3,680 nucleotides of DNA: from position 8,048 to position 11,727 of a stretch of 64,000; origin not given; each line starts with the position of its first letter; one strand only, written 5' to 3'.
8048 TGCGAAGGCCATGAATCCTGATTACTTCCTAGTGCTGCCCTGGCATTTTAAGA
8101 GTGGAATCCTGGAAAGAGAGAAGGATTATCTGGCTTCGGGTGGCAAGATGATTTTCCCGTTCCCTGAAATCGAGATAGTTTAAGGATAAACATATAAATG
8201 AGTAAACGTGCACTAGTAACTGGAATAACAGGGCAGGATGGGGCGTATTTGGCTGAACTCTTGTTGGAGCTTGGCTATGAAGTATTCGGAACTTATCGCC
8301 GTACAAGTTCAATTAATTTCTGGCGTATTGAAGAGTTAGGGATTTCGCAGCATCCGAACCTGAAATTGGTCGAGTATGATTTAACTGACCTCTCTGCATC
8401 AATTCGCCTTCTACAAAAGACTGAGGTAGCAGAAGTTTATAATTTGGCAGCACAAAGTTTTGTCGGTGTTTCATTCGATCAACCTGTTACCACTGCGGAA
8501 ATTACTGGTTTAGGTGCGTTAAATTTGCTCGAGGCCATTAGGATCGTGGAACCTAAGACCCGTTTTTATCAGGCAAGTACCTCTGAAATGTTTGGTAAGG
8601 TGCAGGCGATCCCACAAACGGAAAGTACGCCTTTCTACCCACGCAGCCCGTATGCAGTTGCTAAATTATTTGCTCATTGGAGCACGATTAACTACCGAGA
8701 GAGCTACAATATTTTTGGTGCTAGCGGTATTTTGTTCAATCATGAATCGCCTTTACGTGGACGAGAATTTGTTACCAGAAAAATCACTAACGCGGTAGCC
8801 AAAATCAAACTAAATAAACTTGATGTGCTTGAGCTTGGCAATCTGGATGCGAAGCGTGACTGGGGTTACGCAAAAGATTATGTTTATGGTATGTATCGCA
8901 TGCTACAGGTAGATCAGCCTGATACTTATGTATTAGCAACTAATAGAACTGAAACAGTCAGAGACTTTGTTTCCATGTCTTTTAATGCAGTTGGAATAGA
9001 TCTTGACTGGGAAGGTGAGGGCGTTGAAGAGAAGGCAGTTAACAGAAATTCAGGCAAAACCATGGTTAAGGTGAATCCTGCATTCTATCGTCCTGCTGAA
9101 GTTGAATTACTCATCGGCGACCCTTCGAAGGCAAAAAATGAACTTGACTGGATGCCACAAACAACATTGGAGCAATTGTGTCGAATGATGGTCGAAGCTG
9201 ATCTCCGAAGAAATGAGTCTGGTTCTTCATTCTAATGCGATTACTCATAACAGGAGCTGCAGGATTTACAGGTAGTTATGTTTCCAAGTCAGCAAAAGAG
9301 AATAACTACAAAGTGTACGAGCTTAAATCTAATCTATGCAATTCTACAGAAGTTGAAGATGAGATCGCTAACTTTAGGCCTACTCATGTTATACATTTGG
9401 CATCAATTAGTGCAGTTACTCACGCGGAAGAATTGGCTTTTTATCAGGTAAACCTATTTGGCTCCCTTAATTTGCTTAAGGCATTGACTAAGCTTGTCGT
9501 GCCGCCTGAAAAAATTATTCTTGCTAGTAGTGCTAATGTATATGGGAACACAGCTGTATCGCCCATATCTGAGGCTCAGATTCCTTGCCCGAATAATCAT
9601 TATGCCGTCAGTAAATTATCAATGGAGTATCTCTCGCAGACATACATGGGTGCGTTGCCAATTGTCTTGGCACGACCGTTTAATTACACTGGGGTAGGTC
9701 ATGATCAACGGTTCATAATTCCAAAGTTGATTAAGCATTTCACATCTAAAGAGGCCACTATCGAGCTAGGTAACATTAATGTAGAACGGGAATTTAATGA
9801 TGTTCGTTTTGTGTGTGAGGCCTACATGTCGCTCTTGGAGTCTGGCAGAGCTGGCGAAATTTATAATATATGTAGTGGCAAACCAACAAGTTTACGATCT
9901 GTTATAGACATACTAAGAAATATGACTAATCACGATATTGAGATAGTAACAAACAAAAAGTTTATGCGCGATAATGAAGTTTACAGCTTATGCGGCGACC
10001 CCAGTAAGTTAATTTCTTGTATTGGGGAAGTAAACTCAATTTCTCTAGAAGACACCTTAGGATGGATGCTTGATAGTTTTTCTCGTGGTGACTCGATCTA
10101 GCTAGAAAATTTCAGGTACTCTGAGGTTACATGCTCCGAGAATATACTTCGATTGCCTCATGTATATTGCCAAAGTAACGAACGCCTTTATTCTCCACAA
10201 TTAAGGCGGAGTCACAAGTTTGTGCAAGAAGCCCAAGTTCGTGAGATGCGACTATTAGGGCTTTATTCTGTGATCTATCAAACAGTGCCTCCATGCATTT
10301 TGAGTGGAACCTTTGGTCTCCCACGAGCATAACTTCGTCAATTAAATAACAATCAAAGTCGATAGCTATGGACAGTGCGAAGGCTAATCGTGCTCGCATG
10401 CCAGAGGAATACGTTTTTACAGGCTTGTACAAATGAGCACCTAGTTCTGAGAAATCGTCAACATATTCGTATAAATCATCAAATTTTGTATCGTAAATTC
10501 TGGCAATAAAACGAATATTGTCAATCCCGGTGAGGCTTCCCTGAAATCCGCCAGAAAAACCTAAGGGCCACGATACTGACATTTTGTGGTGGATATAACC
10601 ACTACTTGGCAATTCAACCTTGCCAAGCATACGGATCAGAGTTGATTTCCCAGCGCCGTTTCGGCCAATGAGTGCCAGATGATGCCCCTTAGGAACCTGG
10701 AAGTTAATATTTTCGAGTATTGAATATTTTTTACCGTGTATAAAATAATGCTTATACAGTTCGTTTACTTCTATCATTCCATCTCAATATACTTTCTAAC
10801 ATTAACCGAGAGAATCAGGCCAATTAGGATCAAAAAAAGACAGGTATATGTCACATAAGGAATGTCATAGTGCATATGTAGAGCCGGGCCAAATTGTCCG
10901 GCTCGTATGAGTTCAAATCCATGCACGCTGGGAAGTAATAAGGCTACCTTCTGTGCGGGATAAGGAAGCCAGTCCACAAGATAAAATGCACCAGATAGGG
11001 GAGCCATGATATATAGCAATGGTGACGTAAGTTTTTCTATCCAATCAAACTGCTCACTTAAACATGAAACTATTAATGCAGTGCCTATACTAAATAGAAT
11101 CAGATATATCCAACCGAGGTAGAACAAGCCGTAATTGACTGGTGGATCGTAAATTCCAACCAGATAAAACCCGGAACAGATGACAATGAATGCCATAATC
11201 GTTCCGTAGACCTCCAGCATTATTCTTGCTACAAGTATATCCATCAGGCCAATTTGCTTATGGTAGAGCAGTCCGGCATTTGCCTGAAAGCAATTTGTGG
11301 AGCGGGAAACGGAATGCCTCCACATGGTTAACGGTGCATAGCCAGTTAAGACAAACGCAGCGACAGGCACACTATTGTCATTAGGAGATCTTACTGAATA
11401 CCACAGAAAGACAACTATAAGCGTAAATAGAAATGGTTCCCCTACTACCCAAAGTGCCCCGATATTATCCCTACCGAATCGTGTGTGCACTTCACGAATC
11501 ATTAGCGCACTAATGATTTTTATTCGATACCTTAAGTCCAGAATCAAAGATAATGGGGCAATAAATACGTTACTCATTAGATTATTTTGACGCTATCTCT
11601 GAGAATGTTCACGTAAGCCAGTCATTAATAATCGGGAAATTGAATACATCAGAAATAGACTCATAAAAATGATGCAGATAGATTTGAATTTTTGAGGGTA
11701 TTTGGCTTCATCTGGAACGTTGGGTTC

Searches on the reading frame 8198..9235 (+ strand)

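Call 5: search_protein_families(library=pfam, proteins=[window:8198-9235:+], max_evalue=0.01)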
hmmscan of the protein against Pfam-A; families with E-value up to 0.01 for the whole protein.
window:8198-9235:+ (345 aa): 4 families
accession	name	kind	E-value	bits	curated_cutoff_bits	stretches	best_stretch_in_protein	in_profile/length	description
PF16363.11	GDP_Man_Dehyd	-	3.6e-138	461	27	1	6-331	1-332/332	GDP-mannose 4,6 dehydratase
PF01370.27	Epimerase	-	1.7e-68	231.1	20.9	1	5-246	1-239/240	NAD dependent epimerase/dehydratase family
PF04321.23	RmlD_sub_bind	-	6.1e-06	26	27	1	4-192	2-160/287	RmlD substrate binding domain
PF05368.20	NmrA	-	0.0028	17.8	27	1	2-75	2-70/298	NmrA-like family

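Call 6: search_protein_families(library=ncbifam, proteins=[window:8198-9235:+], max_evalue=0.01)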
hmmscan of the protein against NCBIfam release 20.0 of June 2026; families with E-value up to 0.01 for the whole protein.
window:8198-9235:+ (345 aa): 11 families
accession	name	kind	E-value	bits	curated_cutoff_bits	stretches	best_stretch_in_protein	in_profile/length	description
TIGR01472.1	gmd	equivalog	1.9e-144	481.1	415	1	3-337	1-340/342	GDP-mannose 4,6-dehydratase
TIGR04180.1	EDH_00030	hypoth_equivalog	2.3e-25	89.3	475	1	6-321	2-295/297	NAD-dependent 4,6-dehydratase LegB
TIGR01181.1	dTDP_gluc_dehyt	equivalog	1.5e-24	86.6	365.1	1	6-333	3-309/321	dTDP-glucose 4,6-dehydratase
TIGR02622.1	CDP_4_6_dhtase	equivalog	7.3e-18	64.8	278.45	1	2-170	4-172/352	CDP-glucose 4,6-dehydratase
TIGR01179.1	galE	equivalog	1e-16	60.7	262.3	1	5-330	2-320/332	UDP-glucose 4-epimerase GalE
NF007582.0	PRK10217.1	equivalog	3.6e-13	49.3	698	1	4-335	3-331/355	dTDP-glucose 4,6-dehydratase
NF007956.0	PRK10675.1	subfamily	2.1e-09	37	394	1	4-158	2-155/338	UDP-glucose 4-epimerase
NF007490.0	PRK10084.1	subfamily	5.6e-08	32.2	649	1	50-337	47-336/361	dTDP-glucose 4,6-dehydratase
NF011728.1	PRK15181.1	equivalog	9.8e-07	28.1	760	1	2-178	15-190/348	Vi polysaccharide biosynthesis UDP-N-acetylglucosaminuronic acid C-4 epimerase TviC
NF043036.1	ErythonDh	equivalog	1.8e-06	27.4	325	1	5-160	3-157/321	D-erythronate dehydrogenase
NF004823.0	PRK06179.1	subfamily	0.004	16.6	310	1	3-39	6-42/271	oxidoreductase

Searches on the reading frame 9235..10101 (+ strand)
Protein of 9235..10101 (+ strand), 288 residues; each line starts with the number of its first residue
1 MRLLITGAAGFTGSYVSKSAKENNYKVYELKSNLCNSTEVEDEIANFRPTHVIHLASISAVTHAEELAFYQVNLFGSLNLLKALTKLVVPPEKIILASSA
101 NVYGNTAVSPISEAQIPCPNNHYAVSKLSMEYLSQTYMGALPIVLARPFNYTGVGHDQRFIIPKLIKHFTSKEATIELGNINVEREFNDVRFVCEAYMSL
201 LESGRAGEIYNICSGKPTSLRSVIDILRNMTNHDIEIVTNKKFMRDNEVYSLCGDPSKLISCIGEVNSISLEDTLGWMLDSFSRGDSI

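Call 5: search_protein_families(library=pfam, proteins=[window:9235-10101:+], max_evalue=0.01)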
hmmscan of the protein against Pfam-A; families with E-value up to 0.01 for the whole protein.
window:9235-10101:+ (288 aa): 6 families
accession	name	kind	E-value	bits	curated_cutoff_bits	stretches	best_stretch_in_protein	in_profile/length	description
PF16363.11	GDP_Man_Dehyd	-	5.4e-37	128.4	27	1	32-273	59-327/332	GDP-mannose 4,6 dehydratase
PF01370.27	Epimerase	-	1.9e-36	126.1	20.9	1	4-213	2-240/240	NAD dependent epimerase/dehydratase family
PF04321.23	RmlD_sub_bind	-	5.8e-14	52.3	27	1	1-136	1-138/287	RmlD substrate binding domain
PF01073.25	3Beta_HSD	-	0.00011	21.7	22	1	29-112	49-130/280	3-beta hydroxysteroid dehydrogenase/isomerase family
PF07993.18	NAD_binding_4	-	0.0033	17.1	20.1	0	51-150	91-206/258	Male sterility protein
PF02719.21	Polysacc_synt_2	-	0.0063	16.2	20.2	0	24-101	53-130/293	Polysaccharide biosynthesis protein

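Call 6: search_protein_families(library=ncbifam, proteins=[window:9235-10101:+], max_evalue=0.01)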
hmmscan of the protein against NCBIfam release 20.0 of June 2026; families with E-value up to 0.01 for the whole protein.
window:9235-10101:+ (288 aa): 19 families
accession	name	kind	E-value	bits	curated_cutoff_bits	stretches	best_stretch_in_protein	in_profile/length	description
TIGR04180.1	EDH_00030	hypoth_equivalog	2.2e-33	115.6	475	1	36-262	60-289/297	NAD-dependent 4,6-dehydratase LegB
TIGR01179.1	galE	equivalog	2.1e-25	89.3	262.3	2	29-157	51-182/332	UDP-glucose 4-epimerase GalE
TIGR01181.1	dTDP_gluc_dehyt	equivalog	2.2e-20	73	365.1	1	26-273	51-302/321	dTDP-glucose 4,6-dehydratase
TIGR02197.1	heptose_epim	equivalog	8.5e-18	64.6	274.6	1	34-273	49-304/316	ADP-glyceromanno-heptose 6-epimerase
TIGR01472.1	gmd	equivalog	5.9e-15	55.3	415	1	33-255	62-311/342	GDP-mannose 4,6-dehydratase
NF007956.0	PRK10675.1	subfamily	2.4e-12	46.6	394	1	49-153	74-182/338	UDP-glucose 4-epimerase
TIGR01214.1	rmlD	equivalog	2.4e-10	40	224.05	1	2-144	1-145/285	dTDP-4-dehydrorhamnose reductase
NF043036.1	ErythonDh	equivalog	3.1e-10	39.8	325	1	20-137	47-163/321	D-erythronate dehydrogenase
TIGR03466.1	HpnA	hypoth_equivalog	3.1e-09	36.2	367.65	1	2-235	2-250/327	hopanoid-associated sugar epimerase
NF007582.0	PRK10217.1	equivalog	4.1e-09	36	698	1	31-240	57-276/355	dTDP-glucose 4,6-dehydratase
TIGR02622.1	CDP_4_6_dhtase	equivalog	8.4e-09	35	278.45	1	23-170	52-211/352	CDP-glucose 4,6-dehydratase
NF047922.1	GDPFucSynFcl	equivalog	2.9e-08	33.5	500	1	2-241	4-263/308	GDP-L-fucose synthase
NF007490.0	PRK10084.1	subfamily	7e-08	31.8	649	0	22-84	48-111/361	dTDP-glucose 4,6-dehydratase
NF008360.0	PRK11150.1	equivalog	9.9e-07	28.2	452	1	57-238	77-262/310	ADP-glyceromanno-heptose 6-epimerase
NF042422.1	oxyalk_red_OleD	equivalog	2.9e-06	26.9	580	1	1-230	1-249/329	2-alkyl-3-oxoalkanoate reductase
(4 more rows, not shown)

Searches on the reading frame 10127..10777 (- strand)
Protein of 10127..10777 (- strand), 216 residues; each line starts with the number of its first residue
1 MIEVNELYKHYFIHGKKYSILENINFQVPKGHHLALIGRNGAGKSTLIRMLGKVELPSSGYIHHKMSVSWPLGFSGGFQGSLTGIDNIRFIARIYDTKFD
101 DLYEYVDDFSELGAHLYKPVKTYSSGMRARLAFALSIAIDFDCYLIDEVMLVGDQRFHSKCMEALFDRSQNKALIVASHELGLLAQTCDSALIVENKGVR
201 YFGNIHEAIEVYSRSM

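Call 5: search_protein_families(library=pfam, proteins=[window:10127-10777:-], max_evalue=0.01)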
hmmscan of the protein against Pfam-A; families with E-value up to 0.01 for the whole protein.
window:10127-10777:- (216 aa): 6 families
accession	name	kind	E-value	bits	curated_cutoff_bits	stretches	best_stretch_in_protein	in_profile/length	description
PF00005.33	ABC_tran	-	4.6e-16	60.1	25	1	21-148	1-134/137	ABC transporter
PF02463.25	SMC_N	-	0.0011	18.8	40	0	32-48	25-41/220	RecF/RecN/SMC N terminal domain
PF13555.12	AAA_29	-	0.0014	18.7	27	1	29-48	21-39/61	P-loop containing region of AAA domain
PF13304.12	AAA_21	-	0.0028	18.2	27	1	35-51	3-19/304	AAA domain, putative AbiEii toxin, Type IV TA system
PF03193.22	RsgA_GTPase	-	0.0048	17.2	30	1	8-52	84-127/174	RsgA GTPase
PF13401.12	AAA_22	-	0.0092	16.7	27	0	33-84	7-33/130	AAA domain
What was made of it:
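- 10127..10777 (-): KpsT-like ABC ATPase of 216 aa with no C-terminal carbohydrate-binding module. ABC_tran is the only Pfam match above its curated cut-off (call 5).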

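Call 6: search_protein_families(library=ncbifam, proteins=[window:10127-10777:-], max_evalue=0.01)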
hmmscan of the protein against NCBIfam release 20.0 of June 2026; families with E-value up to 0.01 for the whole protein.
window:10127-10777:- (216 aa): 181 families (the best 25 are shown)
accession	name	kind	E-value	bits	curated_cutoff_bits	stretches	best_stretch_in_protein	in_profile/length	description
NF010065.0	PRK13545.1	equivalog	1.2e-42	146.3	538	1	15-213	34-235/549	teichoic acids export protein ATP-binding subunit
NF010066.0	PRK13546.1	equivalog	1.3e-39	136.2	320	1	15-213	34-235/264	teichoic acids export ABC transporter ATP-binding subunit TagH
NF050108.1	galactan_ABC_ATP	equivalog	1e-32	113.2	400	1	20-213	44-241/244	galactan export ABC transporter ATP-binding subunit Wzt/RfbE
TIGR01188.1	drrA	subfamily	1.1e-18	67.5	312.45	2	18-61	6-49/302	daunorubicin resistance ABC transporter, ATP-binding protein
NF000355.4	ribo_prot_ABC_F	equivalog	1.5e-18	67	380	1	17-203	14-196/499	ribosomal protection-like ABC-F family protein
NF011724.0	PRK15177.1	equivalog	7.5e-18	64.7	313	1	19-191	19-191/231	Vi polysaccharide ABC transporter ATP-binding protein VexC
NF007921.0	PRK10636.1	equivalog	7.9e-17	60.7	917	1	19-203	326-509/638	ABC transporter ATP-binding protein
TIGR02211.1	LolD_lipo_ex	equivalog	1.4e-16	60.7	307.75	1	1-63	1-63/221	lipoprotein-releasing ABC transporter ATP-binding protein LolD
TIGR02315.1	ABC_phnC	equivalog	8.8e-16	58.1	266.1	1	1-64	1-61/243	phosphonate ABC transporter ATP-binding protein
TIGR04521.1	ECF_ATPase_2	equivalog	2.3e-15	56.5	330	2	16-64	16-64/279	energy-coupling factor transporter ATPase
TIGR04520.1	ECF_ATPase_1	equivalog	4.5e-15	55.8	315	1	2-63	1-60/269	energy-coupling factor transporter ATPase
TIGR03608.1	L_ocin_972_ABC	subfamily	4.9e-15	55.5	254.85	1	16-64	9-57/206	putative bacteriocin export ABC transporter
NF041774.1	tung_ATPbind_TupC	equivalog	7.5e-15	54.7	400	2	2-65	1-60/319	tungstate ABC transporter ATP-binding protein TupC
NF008364.0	PRK11160.1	equivalog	8e-15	54.4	630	2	14-63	349-398/575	heme ABC transporter ATP-binding protein/permease CydC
TIGR01189.1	ccmA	equivalog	1.2e-14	54.4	131.6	1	17-178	12-184/198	heme ABC exporter ATP-binding protein CcmA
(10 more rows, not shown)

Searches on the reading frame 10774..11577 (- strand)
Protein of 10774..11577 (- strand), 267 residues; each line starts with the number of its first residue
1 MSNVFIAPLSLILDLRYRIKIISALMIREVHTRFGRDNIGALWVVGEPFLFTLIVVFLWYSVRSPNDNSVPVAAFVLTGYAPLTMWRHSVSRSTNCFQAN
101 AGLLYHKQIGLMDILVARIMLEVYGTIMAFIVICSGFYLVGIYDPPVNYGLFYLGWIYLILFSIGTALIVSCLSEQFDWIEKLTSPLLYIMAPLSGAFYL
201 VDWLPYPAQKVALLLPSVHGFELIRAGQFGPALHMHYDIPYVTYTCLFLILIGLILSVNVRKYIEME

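Call 5: search_protein_families(library=pfam, proteins=[window:10774-11577:-], max_evalue=0.01)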
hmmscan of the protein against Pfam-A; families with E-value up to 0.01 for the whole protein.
window:10774-11577:- (267 aa): 1 family
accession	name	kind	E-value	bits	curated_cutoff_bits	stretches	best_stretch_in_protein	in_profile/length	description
PF01061.29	ABC2_membrane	-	4.3e-14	53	26.9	1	23-229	4-211/211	ABC-2 type transporter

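Call 6: search_protein_families(library=ncbifam, proteins=[window:10774-11577:-], max_evalue=0.01)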
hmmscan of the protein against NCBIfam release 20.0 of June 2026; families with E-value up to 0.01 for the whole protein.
window:10774-11577:- (267 aa): 3 families
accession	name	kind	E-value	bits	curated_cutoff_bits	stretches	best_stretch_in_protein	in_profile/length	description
NF050053.1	CapPschTportKpsM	equivalog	4.5e-23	82.5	300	1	19-262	2-252/257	capsule polysaccharide transporter KpsM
NF011723.0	PRK15176.1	equivalog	2.1e-09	37.5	297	1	19-257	18-256/264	Vi polysaccharide ABC transporter inner membrane protein VexB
NF011648.0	PRK15066.1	subfamily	0.0089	15.6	225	0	157-252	149-244/257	ABC transporter permease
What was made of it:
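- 10774..11577 (-): KpsM-like ABC-2 permease. Pfam ABC2_membrane and a weak NCBIfam KpsM hit (calls 5, 6).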
